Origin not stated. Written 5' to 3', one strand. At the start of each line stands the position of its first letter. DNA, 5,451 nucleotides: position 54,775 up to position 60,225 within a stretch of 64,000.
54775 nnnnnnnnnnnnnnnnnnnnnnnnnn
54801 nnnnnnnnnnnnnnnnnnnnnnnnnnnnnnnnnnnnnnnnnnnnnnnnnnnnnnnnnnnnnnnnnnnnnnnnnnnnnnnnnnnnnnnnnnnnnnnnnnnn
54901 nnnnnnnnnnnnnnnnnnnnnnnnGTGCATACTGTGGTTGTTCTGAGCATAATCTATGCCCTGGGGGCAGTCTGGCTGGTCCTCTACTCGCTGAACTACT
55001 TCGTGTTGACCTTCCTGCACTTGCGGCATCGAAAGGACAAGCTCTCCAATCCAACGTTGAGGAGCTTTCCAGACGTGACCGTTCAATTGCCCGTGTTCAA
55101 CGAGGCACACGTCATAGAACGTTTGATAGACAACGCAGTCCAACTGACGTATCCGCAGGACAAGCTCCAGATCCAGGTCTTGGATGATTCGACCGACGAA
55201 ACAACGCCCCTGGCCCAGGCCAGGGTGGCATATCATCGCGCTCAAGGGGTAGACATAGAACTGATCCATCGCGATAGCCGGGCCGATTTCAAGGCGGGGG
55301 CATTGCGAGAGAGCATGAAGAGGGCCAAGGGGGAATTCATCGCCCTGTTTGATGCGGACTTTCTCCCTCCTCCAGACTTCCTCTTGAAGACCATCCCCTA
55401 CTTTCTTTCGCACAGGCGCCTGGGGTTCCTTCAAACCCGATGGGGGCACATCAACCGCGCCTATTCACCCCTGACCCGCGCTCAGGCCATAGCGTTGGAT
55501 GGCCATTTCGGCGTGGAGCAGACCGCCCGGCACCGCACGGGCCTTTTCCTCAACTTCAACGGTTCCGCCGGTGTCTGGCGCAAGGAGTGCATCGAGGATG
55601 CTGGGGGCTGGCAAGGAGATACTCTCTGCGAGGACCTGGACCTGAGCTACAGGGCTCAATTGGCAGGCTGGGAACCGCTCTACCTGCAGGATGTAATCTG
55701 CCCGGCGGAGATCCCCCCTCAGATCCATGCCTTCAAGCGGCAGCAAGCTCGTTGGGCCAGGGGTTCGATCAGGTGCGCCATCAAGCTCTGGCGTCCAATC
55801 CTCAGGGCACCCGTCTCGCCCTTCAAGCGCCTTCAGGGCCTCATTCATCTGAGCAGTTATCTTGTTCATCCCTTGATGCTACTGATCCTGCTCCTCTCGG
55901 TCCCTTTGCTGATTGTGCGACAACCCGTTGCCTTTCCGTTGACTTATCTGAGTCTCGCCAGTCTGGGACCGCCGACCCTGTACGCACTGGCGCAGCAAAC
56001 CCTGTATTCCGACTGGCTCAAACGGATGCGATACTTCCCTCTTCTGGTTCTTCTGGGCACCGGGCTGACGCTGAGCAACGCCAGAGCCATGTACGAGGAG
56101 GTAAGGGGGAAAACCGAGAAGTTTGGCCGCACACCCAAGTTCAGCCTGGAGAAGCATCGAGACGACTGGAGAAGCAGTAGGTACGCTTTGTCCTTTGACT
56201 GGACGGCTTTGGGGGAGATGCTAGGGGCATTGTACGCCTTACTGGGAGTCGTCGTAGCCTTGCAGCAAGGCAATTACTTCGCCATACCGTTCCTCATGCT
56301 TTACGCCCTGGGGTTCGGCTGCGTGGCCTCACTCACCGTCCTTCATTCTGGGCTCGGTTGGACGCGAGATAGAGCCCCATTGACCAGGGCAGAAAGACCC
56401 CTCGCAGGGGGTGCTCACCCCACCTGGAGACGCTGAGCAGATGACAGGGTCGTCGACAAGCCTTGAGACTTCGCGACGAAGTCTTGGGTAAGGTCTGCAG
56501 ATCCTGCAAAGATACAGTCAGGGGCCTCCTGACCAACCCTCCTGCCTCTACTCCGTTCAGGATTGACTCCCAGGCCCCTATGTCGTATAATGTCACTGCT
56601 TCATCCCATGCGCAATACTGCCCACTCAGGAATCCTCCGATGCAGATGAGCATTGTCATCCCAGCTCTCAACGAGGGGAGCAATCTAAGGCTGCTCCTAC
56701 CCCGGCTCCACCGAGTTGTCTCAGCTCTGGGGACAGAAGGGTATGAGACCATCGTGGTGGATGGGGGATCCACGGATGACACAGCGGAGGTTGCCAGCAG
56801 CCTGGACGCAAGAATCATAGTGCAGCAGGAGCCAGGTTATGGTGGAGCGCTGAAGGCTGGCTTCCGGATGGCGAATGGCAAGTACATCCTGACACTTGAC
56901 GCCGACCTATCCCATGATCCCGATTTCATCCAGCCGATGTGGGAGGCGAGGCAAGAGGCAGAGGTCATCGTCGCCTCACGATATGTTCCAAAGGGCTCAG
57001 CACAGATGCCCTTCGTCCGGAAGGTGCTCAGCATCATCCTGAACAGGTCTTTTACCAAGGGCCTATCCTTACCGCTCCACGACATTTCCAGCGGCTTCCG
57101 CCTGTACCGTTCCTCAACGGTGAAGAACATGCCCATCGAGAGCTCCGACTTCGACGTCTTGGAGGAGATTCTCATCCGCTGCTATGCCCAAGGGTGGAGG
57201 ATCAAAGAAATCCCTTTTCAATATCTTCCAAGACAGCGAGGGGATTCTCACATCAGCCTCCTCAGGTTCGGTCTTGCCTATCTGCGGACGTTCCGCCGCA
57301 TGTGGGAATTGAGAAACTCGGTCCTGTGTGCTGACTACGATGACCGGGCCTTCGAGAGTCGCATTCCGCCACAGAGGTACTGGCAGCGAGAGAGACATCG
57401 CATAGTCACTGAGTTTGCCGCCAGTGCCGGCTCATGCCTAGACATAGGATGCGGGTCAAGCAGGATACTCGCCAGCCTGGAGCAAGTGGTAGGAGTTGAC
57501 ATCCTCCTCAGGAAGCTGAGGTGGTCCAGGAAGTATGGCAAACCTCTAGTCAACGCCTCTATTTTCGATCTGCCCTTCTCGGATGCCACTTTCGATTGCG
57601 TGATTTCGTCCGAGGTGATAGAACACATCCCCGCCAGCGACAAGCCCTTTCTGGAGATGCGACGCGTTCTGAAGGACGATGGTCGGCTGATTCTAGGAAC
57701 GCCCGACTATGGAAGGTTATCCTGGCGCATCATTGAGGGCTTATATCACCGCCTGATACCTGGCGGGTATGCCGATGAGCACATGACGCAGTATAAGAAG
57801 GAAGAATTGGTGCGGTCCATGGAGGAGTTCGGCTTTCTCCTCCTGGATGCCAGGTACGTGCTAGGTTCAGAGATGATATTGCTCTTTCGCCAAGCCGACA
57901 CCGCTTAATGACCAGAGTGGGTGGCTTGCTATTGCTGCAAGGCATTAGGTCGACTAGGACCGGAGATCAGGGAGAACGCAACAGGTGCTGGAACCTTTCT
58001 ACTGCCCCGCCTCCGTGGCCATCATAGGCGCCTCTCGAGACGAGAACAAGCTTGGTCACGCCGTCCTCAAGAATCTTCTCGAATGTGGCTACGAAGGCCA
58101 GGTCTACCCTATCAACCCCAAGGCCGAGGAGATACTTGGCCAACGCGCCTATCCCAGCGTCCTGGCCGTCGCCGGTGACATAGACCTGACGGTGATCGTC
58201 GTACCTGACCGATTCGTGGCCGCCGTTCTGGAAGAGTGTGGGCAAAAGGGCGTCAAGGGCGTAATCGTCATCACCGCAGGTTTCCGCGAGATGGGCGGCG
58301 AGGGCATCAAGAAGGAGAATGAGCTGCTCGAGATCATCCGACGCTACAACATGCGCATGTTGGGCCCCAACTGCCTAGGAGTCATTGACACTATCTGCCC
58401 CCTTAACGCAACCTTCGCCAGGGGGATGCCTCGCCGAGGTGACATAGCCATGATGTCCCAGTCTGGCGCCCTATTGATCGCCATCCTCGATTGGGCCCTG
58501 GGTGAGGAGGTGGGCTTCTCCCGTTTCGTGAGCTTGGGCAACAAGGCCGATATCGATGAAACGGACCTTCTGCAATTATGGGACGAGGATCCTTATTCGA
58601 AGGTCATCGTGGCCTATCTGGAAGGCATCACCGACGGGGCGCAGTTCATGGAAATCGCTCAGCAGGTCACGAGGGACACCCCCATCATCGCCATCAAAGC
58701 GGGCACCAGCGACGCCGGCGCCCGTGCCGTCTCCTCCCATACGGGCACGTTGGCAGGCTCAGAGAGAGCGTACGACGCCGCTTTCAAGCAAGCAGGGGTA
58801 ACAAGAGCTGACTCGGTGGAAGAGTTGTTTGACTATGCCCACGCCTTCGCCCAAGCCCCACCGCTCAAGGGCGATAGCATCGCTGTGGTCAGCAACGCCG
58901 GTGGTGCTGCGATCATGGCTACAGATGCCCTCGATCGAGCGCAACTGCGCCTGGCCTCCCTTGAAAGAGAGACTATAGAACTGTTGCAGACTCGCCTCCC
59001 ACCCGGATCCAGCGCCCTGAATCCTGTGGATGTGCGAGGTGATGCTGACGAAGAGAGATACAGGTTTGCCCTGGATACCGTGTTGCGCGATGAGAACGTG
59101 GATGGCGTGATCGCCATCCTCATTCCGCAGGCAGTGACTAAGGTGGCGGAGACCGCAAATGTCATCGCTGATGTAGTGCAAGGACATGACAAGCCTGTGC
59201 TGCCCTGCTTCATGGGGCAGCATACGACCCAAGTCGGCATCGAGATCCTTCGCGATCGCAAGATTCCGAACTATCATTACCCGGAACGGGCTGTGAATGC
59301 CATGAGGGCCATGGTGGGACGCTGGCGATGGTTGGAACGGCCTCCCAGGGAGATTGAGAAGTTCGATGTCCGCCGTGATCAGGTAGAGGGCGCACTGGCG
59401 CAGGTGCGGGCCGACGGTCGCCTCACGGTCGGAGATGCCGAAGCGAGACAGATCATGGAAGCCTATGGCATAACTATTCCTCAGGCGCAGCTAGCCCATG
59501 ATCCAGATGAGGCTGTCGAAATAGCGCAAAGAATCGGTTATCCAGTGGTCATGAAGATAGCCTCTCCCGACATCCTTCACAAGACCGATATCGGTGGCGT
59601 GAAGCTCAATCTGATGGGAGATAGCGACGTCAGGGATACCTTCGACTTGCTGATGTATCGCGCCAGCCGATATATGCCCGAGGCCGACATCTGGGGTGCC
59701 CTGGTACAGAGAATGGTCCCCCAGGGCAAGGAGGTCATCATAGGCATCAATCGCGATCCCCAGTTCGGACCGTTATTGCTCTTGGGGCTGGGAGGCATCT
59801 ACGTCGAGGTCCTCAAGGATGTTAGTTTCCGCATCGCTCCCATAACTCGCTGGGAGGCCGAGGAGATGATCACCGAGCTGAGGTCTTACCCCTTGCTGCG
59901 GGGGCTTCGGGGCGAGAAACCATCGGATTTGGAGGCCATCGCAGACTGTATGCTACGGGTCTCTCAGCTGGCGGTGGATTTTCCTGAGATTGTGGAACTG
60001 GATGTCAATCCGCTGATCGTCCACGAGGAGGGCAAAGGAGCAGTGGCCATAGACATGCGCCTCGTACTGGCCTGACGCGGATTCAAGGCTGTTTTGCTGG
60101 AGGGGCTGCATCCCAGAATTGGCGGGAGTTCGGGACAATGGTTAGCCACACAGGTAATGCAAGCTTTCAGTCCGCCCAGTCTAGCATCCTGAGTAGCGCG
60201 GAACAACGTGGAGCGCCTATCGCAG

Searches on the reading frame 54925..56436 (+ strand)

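Call 75: search_protein_families(library=pfam, proteins=[window:54925-56436:+], max_evalue=0.000001)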
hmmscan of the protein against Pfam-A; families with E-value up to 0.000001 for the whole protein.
window:54925-56436:+ (503 aa): 3 families
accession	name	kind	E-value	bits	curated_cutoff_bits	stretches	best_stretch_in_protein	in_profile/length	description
PF13641.12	Glyco_tranf_2_3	-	2.8e-26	93.4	27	1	49-280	1-230/230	Glycosyltransferase like family 2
PF13632.12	Glyco_trans_2_3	-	2.3e-19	70.4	27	1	139-336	2-182/198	Glycosyl transferase family group 2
PF00535.33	Glycos_transf_2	-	7.6e-17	62.2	23.3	1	53-175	2-118/168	Glycosyl transferase family 2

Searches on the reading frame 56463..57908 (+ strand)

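Call 75: search_protein_families(library=pfam, proteins=[window:56463-57908:+], max_evalue=0.000001)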
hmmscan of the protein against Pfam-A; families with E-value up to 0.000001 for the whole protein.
window:56463-57908:+ (481 aa): 6 families
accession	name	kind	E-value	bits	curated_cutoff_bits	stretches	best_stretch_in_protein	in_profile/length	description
PF00535.33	Glycos_transf_2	-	3.9e-27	95.7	23.3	1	63-220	1-164/168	Glycosyl transferase family 2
PF08241.18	Methyltransf_11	-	2.3e-18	67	21.2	1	326-411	1-95/95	Methyltransferase domain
PF13489.12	Methyltransf_23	-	1.4e-14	54.6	27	1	304-459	6-160/164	Methyltransferase domain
PF13847.12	Methyltransf_31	-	1.1e-12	48.4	27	1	322-415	4-113/145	Methyltransferase domain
PF13649.12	Methyltransf_25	-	4.4e-11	43.8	27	1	326-407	2-97/97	Methyltransferase domain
PF08242.18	Methyltransf_12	-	2.8e-07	31.6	30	1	326-409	1-98/98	Methyltransferase domain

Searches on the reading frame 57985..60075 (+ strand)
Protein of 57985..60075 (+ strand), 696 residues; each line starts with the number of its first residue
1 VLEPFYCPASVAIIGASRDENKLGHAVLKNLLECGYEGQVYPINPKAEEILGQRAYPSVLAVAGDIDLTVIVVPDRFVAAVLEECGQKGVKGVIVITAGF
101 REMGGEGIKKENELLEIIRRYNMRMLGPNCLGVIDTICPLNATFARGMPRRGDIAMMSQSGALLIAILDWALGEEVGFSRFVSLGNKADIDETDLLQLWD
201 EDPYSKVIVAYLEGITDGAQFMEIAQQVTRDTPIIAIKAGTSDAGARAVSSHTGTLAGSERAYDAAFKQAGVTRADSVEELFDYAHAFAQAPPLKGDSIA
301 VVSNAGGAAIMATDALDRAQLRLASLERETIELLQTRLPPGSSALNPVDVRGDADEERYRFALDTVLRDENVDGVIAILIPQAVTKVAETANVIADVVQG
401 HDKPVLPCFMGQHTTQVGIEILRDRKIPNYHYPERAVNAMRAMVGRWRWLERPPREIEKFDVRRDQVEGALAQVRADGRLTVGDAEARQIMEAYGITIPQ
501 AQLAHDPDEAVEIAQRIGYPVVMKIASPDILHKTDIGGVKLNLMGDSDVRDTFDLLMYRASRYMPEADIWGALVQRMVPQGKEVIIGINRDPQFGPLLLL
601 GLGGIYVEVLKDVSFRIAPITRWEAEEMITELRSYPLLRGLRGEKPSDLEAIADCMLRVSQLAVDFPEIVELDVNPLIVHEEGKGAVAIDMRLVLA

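Call 75: search_protein_families(library=pfam, proteins=[window:57985-60075:+], max_evalue=0.000001)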
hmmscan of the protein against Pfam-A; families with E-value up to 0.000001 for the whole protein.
window:57985-60075:+ (696 aa): 5 families
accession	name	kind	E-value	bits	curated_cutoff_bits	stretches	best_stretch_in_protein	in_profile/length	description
PF13549.11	ATP-grasp_5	-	1.3e-85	286.7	27.6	1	474-695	2-221/221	ATP-grasp domain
PF13607.11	Succ_CoA_lig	-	7.7e-55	184.9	27.4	1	151-288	1-138/138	Succinyl-CoA ligase like flavodoxin domain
PF13380.12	CoA_binding_2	-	6.8e-26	91.4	22.8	1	10-134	2-114/116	CoA binding domain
PF02629.25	CoA_binding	-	7.9e-17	62.3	22.3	1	10-99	5-97/97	CoA binding domain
PF19045.5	Ligase_CoA_2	-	2.6e-08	34.5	23.7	1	300-441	2-148/162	Ligase-CoA domain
